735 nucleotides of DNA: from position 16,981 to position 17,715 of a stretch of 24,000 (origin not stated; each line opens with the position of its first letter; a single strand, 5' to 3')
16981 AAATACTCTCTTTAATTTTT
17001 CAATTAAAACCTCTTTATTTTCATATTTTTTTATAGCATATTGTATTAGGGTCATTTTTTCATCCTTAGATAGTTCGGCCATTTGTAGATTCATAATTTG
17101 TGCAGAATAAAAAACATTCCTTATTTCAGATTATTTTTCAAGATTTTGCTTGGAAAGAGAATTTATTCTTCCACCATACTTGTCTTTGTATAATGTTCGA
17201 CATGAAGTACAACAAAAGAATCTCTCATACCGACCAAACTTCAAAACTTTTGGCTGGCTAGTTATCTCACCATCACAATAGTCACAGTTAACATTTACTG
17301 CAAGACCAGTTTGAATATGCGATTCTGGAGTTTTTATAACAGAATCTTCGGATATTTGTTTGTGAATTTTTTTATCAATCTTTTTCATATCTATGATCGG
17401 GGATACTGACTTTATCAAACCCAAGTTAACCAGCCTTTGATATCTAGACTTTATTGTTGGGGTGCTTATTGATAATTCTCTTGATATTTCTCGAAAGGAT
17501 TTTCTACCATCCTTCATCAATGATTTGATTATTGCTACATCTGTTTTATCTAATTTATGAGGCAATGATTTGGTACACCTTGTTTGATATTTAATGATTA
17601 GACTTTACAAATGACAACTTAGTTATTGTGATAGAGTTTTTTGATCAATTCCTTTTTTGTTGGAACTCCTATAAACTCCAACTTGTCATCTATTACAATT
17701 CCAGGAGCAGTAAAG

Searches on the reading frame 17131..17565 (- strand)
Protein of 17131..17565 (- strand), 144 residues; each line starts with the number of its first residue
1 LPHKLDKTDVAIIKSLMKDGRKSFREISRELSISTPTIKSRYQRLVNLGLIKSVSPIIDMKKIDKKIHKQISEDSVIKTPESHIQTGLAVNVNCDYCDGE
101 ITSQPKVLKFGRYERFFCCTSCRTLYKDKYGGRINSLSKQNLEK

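Call 6: search_protein_families(library=pfam, proteins=[window:17131-17565:-], max_evalue=0.01)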
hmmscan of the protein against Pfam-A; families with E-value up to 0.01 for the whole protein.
window:17131-17565:- (144 aa): 10 families
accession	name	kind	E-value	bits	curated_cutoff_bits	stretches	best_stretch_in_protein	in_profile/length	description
PF13412.12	HTH_24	-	5.8e-14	51.8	21.9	1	5-52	1-48/48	Winged helix-turn-helix DNA-binding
PF13404.12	HTH_AsnC-type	-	9.4e-13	48.2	27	1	5-45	1-41/42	AsnC-type helix-turn-helix domain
PF08394.17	Arc_trans_TRASH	-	3.1e-08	34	27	1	93-129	2-38/43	Archaeal TRASH domain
PF24273.1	TRASH_HVO_1752_C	-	7.8e-07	29.6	27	1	92-130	2-40/47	HVO_1752, C-terminal TRASH domain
PF06467.20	zf-FCS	-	1e-05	25.7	22.4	1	90-126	3-39/39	MYM-type Zinc finger with FCS sequence motif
PF01022.26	HTH_5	-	6.4e-05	23.2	22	1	6-53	1-47/47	Bacterial regulatory protein, arsR family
PF01978.25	TrmB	-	0.00041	20.6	25.6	1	5-54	6-55/68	Sugar-specific transcriptional regulator TrmB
PF08221.17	HTH_9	-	0.00063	20.2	23.4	1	8-51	14-57/62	RNA polymerase III subunit RPC82 helix-turn-helix domain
PF25212.1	HVO_A0114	-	0.0046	17.2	27.6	0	6-52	21-67/84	HVO_A0114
PF08281.18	Sigma70_r4_2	-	0.0047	17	25.7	1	22-44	27-49/54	Sigma-70, region 4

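Call 7: find_homologous_proteins(query=window:17131-17565:-)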
Query window:17131-17565:- (144 aa): 1434 proteins with E <= 0.001 among 1452 candidates; the best 120 are listed.
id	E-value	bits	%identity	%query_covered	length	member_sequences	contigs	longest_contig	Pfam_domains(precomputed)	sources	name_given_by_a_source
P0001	7.9e-88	309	98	100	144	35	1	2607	PF13412.13,PF08394.17,PF13404.13,PF24273.2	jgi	jgi:Lrp/AsnC family leucine-responsive transcriptional regulator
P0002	1.2e-86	306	96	100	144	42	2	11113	PF13412.13,PF08394.17,PF06467.21,PF13404.13,PF24273.2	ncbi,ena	-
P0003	2.4e-85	301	97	100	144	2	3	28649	PF13412.13,PF08394.17,PF06467.21,PF13404.13,PF24273.2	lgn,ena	-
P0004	2.5e-85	301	94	100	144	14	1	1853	PF13412.13,PF08394.17,PF13404.13,PF24273.2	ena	-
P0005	4.0e-85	301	94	100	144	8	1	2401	PF13412.13,PF08394.17,PF06467.21,PF13404.13,PF24273.2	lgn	-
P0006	2.4e-84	298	93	100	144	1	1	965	PF13412.13,PF08394.17,PF13404.13,PF24273.2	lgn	-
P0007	6.7e-83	293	94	100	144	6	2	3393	PF13412.13,PF08394.17,PF13404.13,PF24273.2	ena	-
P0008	2.2e-82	292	92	100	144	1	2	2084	PF13412.13,PF08394.17,PF13404.13,PF24273.2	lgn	-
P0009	2.3e-82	292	91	100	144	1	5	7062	PF13412.13,PF08394.17,PF06467.21,PF13404.13,PF24273.2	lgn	-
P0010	4.7e-82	291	91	100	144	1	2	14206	PF13412.13,PF08394.17,PF13404.13,PF24273.2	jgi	-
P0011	5.2e-82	291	91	100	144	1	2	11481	PF13412.13,PF08394.17,PF13404.13,PF24273.2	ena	-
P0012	7.8e-82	290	95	96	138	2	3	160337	PF13412.13,PF08394.17,PF13404.13,PF24273.2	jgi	-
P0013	7.4e-81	287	94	100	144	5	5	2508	PF13412.13,PF08394.17,PF13404.13,PF24273.2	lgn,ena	-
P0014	5.9e-72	258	91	89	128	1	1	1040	PF13412.13,PF08394.17,PF06467.21,PF13404.13,PF24273.2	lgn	-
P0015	3.2e-63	230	71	98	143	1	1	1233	PF13412.13,PF08394.17,PF06467.21,PF13404.13,PF24273.2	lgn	-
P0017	2.4e-62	227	70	98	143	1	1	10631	PF13412.13,PF08394.17,PF06467.21,PF13404.13,PF24273.2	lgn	-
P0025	2.5e-55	204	65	97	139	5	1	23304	PF13412.13,PF08394.17,PF13404.13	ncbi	ncbi:MAG: AsnC family transcriptional regulator [Nitrosarchaeum sp.]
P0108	5.9e-45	171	55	97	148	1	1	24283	PF13412.13,PF08394.17,PF06467.21,PF13404.13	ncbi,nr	ncbi:MAG TPA: AsnC family transcriptional regulator [Nitrososphaera sp.]|nr:AsnC family transcriptio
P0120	1.2e-44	170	55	98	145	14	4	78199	PF13412.13,PF08394.17,PF13404.13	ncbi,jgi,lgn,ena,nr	ncbi:MAG TPA: AsnC family transcriptional regulator [Candidatus Nitrosotenuis sp.]|jgi:Lrp/AsnC fami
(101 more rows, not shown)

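Call 9: find_encoding_contigs(protein=P0012, flank=4000, max_places=3)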
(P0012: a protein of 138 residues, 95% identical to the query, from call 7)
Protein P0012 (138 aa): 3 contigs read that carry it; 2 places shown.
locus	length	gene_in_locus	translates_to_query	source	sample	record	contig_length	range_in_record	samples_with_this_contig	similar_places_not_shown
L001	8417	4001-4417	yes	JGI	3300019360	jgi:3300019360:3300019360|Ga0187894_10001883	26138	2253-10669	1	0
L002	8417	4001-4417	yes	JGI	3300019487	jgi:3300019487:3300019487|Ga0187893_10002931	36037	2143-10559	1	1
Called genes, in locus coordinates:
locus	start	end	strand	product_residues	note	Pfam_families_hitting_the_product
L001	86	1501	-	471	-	PF00696:AA_kinase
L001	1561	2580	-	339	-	PF13528:Glyco_trans_1_3 (weak), PF04101:Glyco_tran_28_C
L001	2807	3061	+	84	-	-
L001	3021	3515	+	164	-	-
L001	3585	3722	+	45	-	PF04945:YHS, PF24273:TRASH_HVO_1752_C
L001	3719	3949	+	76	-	PF00462:Glutaredoxin (weak), PF13192:Thioredoxin_3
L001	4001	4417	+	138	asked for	PF13404:HTH_AsnC-type, PF13412:HTH_24, PF24273:TRASH_HVO_1752_C (weak), PF08394:Arc_trans_TRASH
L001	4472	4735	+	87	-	-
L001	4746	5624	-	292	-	PF04055:Radical_SAM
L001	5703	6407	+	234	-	PF01209:Ubie_methyltran, PF13489:Methyltransf_23 (weak), PF05401:NodS (weak), PF01728:FtsJ (weak), PF13847:Methyltransf_31, PF08241:Methyltransf_11, PF08242:Methyltransf_12, PF13649:Methyltransf_25, +2 more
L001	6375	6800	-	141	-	-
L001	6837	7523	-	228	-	-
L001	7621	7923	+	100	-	PF01022:HTH_5, PF12840:HTH_20 (weak)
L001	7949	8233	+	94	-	PF26119:DUF8036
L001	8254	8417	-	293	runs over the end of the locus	PF01774:UreD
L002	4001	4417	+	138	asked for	PF13404:HTH_AsnC-type, PF13412:HTH_24, PF24273:TRASH_HVO_1752_C (weak), PF08394:Arc_trans_TRASH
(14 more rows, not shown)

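Call 10: find_encoding_contigs(protein=P0010, flank=4000, max_places=2)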
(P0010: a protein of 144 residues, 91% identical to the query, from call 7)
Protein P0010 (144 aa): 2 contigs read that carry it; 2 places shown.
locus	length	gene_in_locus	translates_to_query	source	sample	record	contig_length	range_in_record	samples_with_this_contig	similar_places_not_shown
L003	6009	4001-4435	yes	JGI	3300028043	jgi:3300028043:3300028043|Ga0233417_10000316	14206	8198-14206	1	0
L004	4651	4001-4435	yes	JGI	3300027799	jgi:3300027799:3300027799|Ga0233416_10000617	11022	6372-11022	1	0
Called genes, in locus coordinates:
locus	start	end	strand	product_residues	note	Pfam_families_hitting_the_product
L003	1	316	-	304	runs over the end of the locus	PF01063:Aminotran_4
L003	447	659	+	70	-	-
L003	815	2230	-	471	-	PF00696:AA_kinase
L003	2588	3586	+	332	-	PF02683:DsbD_TM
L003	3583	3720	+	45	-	PF04945:YHS, PF24273:TRASH_HVO_1752_C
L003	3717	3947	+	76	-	PF00462:Glutaredoxin, PF13192:Thioredoxin_3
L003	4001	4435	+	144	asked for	PF13404:HTH_AsnC-type, PF13412:HTH_24, PF08394:Arc_trans_TRASH (weak), PF24273:TRASH_HVO_1752_C (weak)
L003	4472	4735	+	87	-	-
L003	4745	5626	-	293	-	PF04055:Radical_SAM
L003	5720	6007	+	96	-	?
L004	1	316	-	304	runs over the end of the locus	PF01063:Aminotran_4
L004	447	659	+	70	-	-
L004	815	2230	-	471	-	PF00696:AA_kinase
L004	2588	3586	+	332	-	PF02683:DsbD_TM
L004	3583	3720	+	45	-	PF04945:YHS, PF24273:TRASH_HVO_1752_C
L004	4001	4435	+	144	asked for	PF13404:HTH_AsnC-type, PF13412:HTH_24, PF08394:Arc_trans_TRASH (weak), PF24273:TRASH_HVO_1752_C (weak)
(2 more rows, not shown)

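Call 11: find_encoding_contigs(protein=P0017, flank=4000, max_places=2)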
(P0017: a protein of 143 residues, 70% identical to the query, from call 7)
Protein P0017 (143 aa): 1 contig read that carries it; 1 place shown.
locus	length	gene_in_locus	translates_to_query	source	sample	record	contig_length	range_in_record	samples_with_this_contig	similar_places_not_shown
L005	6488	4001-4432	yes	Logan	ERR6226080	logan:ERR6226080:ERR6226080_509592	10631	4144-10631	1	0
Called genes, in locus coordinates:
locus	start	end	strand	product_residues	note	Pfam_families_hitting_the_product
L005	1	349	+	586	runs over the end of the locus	PF00009:GTP_EFTU, PF01926:MMR_HSR1 (weak), PF03144:GTP_EFTU_D2 (faint), PF11987:IF-2, PF14578:GTP_EFTU_D4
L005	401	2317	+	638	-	PF00795:CN_hydrolase, PF04371:PAD_porph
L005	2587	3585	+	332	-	PF02683:DsbD_TM, PF13386:DsbD_2 (weak)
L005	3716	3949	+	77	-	PF00462:Glutaredoxin, PF05768:Glrx-like (weak), PF13192:Thioredoxin_3, PF13417:GST_N_3 (weak)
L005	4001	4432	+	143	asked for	PF13404:HTH_AsnC-type, PF13412:HTH_24, PF06467:zf-FCS (weak), PF08394:Arc_trans_TRASH, PF24273:TRASH_HVO_1752_C (weak)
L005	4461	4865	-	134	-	PF14595:Thioredoxin_9, PF04756:OST3_OST6, PF08534:Redoxin (faint), PF00085:Thioredoxin, PF13098:Thioredoxin_2, PF13905:Thioredoxin_8 (faint)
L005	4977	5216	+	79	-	-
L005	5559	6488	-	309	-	?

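Call 12: find_encoding_contigs(protein=P0025, flank=4000, max_places=2)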
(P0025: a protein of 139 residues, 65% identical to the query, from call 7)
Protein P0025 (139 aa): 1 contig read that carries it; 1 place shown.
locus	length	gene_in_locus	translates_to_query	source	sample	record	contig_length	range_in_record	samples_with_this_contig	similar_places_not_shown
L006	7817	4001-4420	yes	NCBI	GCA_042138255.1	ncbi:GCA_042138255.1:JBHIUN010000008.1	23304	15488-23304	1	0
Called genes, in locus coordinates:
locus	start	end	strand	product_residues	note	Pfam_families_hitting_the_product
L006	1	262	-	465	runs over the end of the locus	PF19295:SufBD_N, PF01458:SUFBD_core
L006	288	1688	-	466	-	PF19295:SufBD_N, PF01458:SUFBD_core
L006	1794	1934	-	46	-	-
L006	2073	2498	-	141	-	PF07681:DoxX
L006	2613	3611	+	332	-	PF13386:DsbD_2 (faint), PF02683:DsbD_TM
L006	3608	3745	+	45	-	PF04945:YHS, PF24273:TRASH_HVO_1752_C, PF08394:Arc_trans_TRASH (weak)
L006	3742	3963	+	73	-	PF00462:Glutaredoxin, PF13192:Thioredoxin_3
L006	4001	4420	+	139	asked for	PF13404:HTH_AsnC-type, PF13412:HTH_24, PF08394:Arc_trans_TRASH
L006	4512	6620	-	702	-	PF17803:Cadherin_4 (faint), PF17892:Cadherin_5 (faint), PF00801:PKD (faint), PF13927:Ig_3 (faint), PF18911:PKD_4 (faint), PF22352:K319L-like_PKD, PF17963:Big_9 (weak), PF22352:K319L-like_PKD, +2 more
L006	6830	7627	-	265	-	PF02602:HEM4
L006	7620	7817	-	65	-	?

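Call 38: search_protein_families(library=ncbifam, proteins=[window:17131-17565:-], max_evalue=0.01)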
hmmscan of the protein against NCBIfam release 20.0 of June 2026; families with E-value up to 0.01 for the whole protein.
window:17131-17565:- (144 aa): 11 families
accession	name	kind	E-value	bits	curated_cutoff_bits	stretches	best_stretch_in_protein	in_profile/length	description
NF041396.1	TranRegLrp_Halo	equivalog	2.8e-09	37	190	1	6-65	4-63/149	HTH-type transcriptional regulator Lrp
NF040947.1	trans_reg_LysM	equivalog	1.7e-08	34.3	180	1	5-60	1-56/136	HTH-type transcriptional regulator LysM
NF053758.1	ChrTpTrnRegChrS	equivalog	2.2e-07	30.8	250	1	4-67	11-74/158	chromate efflux transcriptional regulator ChrS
NF008384.0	PRK11179.1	equivalog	1e-06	28.6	227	1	3-63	5-65/153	transcriptional regulator AsnC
TIGR01884.1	cas_HTH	subfamily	3.3e-06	26.6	60.2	1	3-55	138-190/202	CRISPR-associated CARF protein Csa3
NF040939.2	trans_reg_lrs14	equivalog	4.1e-06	26.8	90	1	4-52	18-67/103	Lrs14 family HTH-type transcriptional regulator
NF040820.1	trans_reg_LrpA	equivalog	4.2e-06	26.7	250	1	5-66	2-63/141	HTH-type transcriptional regulator LrpA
NF053606.1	Sta1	subfamily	1.8e-05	24.8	80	1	3-52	16-65/100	Sta1 family transcriptional regulator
TIGR04548.1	DnaD_Mollicutes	hypoth_equivalog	3.2e-05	24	100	1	11-85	33-109/178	DnaD family protein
NF008370.0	PRK11169.1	equivalog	7.2e-05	22.5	233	1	3-66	10-73/164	leucine-responsive transcriptional regulator Lrp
NF041395.1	TranRegLrpA1_Halo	equivalog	0.0005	20.1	250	1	7-66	5-64/142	HTH-type transcriptional regulator LrpA1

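Call 42: find_encoding_contigs(protein=P0108, flank=5000, max_places=2)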
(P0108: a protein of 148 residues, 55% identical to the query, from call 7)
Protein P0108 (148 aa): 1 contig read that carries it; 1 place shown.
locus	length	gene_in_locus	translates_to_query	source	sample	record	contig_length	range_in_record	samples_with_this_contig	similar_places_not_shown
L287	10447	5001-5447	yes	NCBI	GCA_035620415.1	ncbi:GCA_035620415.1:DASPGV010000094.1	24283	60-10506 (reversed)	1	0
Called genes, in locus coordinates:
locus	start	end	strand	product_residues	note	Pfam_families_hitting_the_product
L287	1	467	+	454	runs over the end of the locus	PF01656:CbiA, PF13500:AAA_26, PF07685:GATase_3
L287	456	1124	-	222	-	PF02570:CbiC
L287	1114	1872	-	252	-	PF01903:CbiX, PF06180:CbiK, PF01903:CbiX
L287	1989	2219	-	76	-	-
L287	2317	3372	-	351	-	PF11760:CbiG_N, PF11761:CbiG_mid, PF01890:CbiG_C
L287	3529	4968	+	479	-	PF02366:PMT, PF03901:Glyco_transf_22 (weak), PF13231:PMT_2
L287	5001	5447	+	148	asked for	PF13404:HTH_AsnC-type, PF13412:HTH_24, PF06467:zf-FCS (weak), PF08394:Arc_trans_TRASH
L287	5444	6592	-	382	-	PF01888:CbiD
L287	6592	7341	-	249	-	PF00106:adh_short, PF01370:Epimerase (weak), PF08659:KR, PF13561:adh_short_C2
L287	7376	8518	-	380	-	PF00438:S-AdoMet_synt_N, PF02772:S-AdoMet_synt_M, PF02773:S-AdoMet_synt_C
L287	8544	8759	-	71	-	PF01423:LSM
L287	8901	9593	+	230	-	PF00154:RecA_N, PF06745:ATPase (weak), PF08423:Rad51, PF13481:AAA_25 (weak)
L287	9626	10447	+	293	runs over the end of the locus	PF00535:Glycos_transf_2, PF13641:Glyco_tranf_2_3, PF12804:NTP_transf_3 (faint)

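Call 43: find_encoding_contigs(protein=P0120, flank=5000, max_places=2)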
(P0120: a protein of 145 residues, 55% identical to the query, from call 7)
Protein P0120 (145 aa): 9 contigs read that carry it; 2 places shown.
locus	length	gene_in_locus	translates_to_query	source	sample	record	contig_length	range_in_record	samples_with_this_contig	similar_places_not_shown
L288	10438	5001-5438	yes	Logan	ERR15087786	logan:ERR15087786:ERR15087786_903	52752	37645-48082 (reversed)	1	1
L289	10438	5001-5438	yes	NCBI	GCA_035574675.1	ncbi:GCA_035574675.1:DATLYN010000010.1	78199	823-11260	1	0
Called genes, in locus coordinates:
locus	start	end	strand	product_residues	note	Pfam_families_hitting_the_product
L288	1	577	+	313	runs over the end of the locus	-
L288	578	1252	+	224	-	PF06026:Rib_5-P_isom_A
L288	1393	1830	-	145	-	-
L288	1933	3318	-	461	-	PF07969:Amidohydro_3 (faint), PF01026:TatD_DNase (faint), PF01979:Amidohydro_1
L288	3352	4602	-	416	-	PF05221:AdoHcyase, PF02826:2-Hacid_dh_C (weak), PF00670:AdoHcyase_NAD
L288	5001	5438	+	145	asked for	PF13404:HTH_AsnC-type, PF13412:HTH_24, PF08394:Arc_trans_TRASH (faint)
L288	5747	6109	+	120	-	PF12773:DZR (faint), PF13240:Zn_Ribbon_1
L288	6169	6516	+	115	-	-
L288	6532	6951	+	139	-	PF01243:PNPOx_N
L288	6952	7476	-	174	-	PF13240:Zn_Ribbon_1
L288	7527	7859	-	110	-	PF00085:Thioredoxin, PF00578:AhpC-TSA (weak), PF13098:Thioredoxin_2, PF13905:Thioredoxin_8 (weak)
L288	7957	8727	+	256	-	PF05239:PRC (weak)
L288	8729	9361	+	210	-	PF10502:Peptidase_S26 (weak)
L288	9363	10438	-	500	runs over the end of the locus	PF11794:HpaB_N, PF03241:HpaB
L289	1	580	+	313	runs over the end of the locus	-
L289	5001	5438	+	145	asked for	PF13404:HTH_AsnC-type, PF13412:HTH_24, PF08394:Arc_trans_TRASH (faint)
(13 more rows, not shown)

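Call 50: search_solved_structures(query=window:17131-17565:-, max_evalue=0.01)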
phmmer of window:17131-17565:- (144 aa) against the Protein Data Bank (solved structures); distinct sequences matched with E-value up to 0.01: 15.
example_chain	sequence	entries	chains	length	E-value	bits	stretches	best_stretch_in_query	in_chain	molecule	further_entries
2cfx_A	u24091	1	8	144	4.7e-09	39.8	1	4-76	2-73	HTH-TYPE TRANSCRIPTIONAL REGULATOR LRPC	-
7fby_A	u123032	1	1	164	4.1e-08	36.7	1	4-71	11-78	Transcriptional regulatory protein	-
9w4v_A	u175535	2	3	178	6e-08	36.2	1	4-71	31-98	Uncharacterized HTH-type transcriptional regulator PH0140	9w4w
2cyy_A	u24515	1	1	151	3e-05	27.5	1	4-63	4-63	Putative HTH-type transcriptional regulator PH1519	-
1ri7_A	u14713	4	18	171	3.8e-05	27.1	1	4-63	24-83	Putative transcriptional regulator | Putative HTH-type transcriptional regulator PH1519 | Uncharacterized HTH-type transcriptional regulator PH1519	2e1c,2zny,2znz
8q90_A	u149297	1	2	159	0.00064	23.1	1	6-61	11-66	AsnC family transcriptional regulator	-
1i1g_A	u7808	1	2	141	0.00074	22.9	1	5-65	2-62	TRANSCRIPTIONAL REGULATOR LRPA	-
2dbb_A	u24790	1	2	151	0.0013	22.2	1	3-63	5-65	Putative HTH-type transcriptional regulator PH0061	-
2l4a_A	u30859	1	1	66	0.0052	20.2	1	4-57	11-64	Leucine responsive regulatory protein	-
2w29_A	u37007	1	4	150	0.0055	20.1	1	3-61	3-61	PROBABLE TRANSCRIPTIONAL REGULATORY PROTEIN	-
2vbw_A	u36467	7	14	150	0.0059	20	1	3-61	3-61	TRANSCRIPTIONAL REGULATORY PROTEIN | PROBABLE TRANSCRIPTIONAL REGULATORY PROTEIN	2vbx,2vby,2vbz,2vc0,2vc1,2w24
2p5v_A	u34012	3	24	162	0.0059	20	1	4-64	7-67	Transcriptional regulator, LRP/AsnC family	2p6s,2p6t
2w25_A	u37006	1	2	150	0.0059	20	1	3-61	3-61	PROBABLE TRANSCRIPTIONAL REGULATORY PROTEIN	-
2ivm_A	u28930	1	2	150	0.0081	19.6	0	3-61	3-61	TRANSCRIPTIONAL REGULATORY PROTEIN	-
2gqq_A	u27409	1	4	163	0.0081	19.6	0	4-65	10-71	Leucine-responsive regulatory protein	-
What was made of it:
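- On CopR-type archaeal HTH-TRASH metal regulators and their operators: PDB sequence hits to LrpC, PH0140 and LrpA (call 50).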

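Call 57: predict_structure(alignment_id=A2)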
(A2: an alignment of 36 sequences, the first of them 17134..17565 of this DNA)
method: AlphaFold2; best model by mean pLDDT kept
length: 144 residues; sequences in the alignment: 36
mean_pLDDT: 74.2   pTM: 0.52
mean pLDDT of the five models: 74.2, 73.9, 73.5, 66.2, 66.0
residues with pLDDT >= 90: 21; 70-90: 76; 50-70: 28; < 50: 19
segments of 3 or more residues with pLDDT < 50: 53-56, 66-78
pLDDT, mean of each block of 10 residues (from residue 1): 76 84 88 90 80 54 49 41 65 82 80 82 93 82 54
secondary structure, 60 per line:
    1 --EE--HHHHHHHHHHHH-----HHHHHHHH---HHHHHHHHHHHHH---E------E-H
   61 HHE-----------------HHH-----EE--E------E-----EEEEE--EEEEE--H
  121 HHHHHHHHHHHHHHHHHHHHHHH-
elements in order: H7-18 H24-31 H35-47 E106-110 E113-117 H120-143
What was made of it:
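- On Lrp/AsnC (FFRP) family in the strict sense: The AF2 model has a disordered 53-90 linker followed by TRASH strands and a helix (call 57).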

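Call 59: fold_search(model_id=the predicted structure, library=pdb)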
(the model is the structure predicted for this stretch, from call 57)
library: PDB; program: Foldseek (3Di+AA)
matches with E <= 10: 1073; with E <= 0.001: 0
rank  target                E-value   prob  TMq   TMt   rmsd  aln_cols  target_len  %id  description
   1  2cfx_A                2.0e-03  0.99  0.35  0.36  17.7       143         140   20  Structure of B.subtilis LrpC (released 2006-03-28)
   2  2p5v_C                5.0e-03  0.97  0.33  0.31  17.8       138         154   18  Crystal Structure of Transcriptional Regulator NMB0573 from Neisseria Meningitidis (released 2007-04-03)
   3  2p6t_B                5.3e-03  0.97  0.34  0.32  17.7       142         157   15  CRYSTAL STRUCTURE OF TRANSCRIPTIONAL REGULATOR NMB0573 and L-LEUCINE COMPLEX FROM NEISSERIA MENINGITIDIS (released 2007-04-03)
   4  2p6t_F                6.4e-03  0.96  0.35  0.32  17.9       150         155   16  CRYSTAL STRUCTURE OF TRANSCRIPTIONAL REGULATOR NMB0573 and L-LEUCINE COMPLEX FROM NEISSERIA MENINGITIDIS (released 2007-04-03)
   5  2cyy                  7.3e-03  0.96  0.35  0.34  17.6       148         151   22  Crystal structure of PH1519 from Pyrococcus horikosii OT3 (released 2006-09-19)
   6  7fby                  9.9e-03  1.00  0.36  0.34   7.5        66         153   33  Crystal Structure of PH0140 from Pyrococcus horikosii OT3 (released 2022-07-20)
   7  9w4w                  1.1e-02  1.00  0.35  0.34   7.6        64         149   34  Structure of transcription factor in complex with L-Ile (released 2026-03-25)
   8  9w4v_A                1.4e-02  1.00  0.34  0.34   7.6        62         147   35  Structure of transcription factor in complex with D-allo-Ile (released 2026-03-25)
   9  2pmh                  1.5e-02  0.89  0.33  0.32  18.6       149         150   17  Crystal structure of Thr132Ala of ST1022 from Sulfolobus tokodaii (released 2008-04-22)
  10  2p5v_G                1.8e-02  0.90  0.34  0.31  17.9       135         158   15  Crystal Structure of Transcriptional Regulator NMB0573 from Neisseria Meningitidis (released 2007-04-03)
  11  8q90_A                2.1e-02  0.89  0.33  0.32  17.5       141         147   18  Halophilic Lrp transcription factor (released 2024-01-31)
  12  2efo                  2.7e-02  1.00  0.32  0.31   1.0        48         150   35  Crystal structure of Tyr77 to Ala of ST1022 from Sulfolobus tokodaii 7 (released 2008-02-26)
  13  2e1c_MODEL_1_A        2.7e-02  0.90  0.34  0.33  16.8       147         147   20  Structure of Putative HTH-type transcriptional regulator PH1519/DNA Complex (released 2007-12-04)
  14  2cg4_A                3.6e-02  1.00  0.33  0.32   1.2        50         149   26  Structure of E.coli AsnC (released 2006-04-04)
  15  2dbb_A                3.6e-02  0.82  0.35  0.34  17.8       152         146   24  Crystal structure of PH0061 (released 2006-06-15)
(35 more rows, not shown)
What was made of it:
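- On CopR-type archaeal HTH-TRASH metal regulators and their operators: Foldseek matches restricted to the HTH at about 1 A rmsd (call 59).
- Closest known: Classical Lrp/AsnC. Same: The winged HTH superimposes at about 1 A over 48-50 residues (call 59).
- Tried and rejected: The structure search added nothing beyond the HTH match (call 59).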
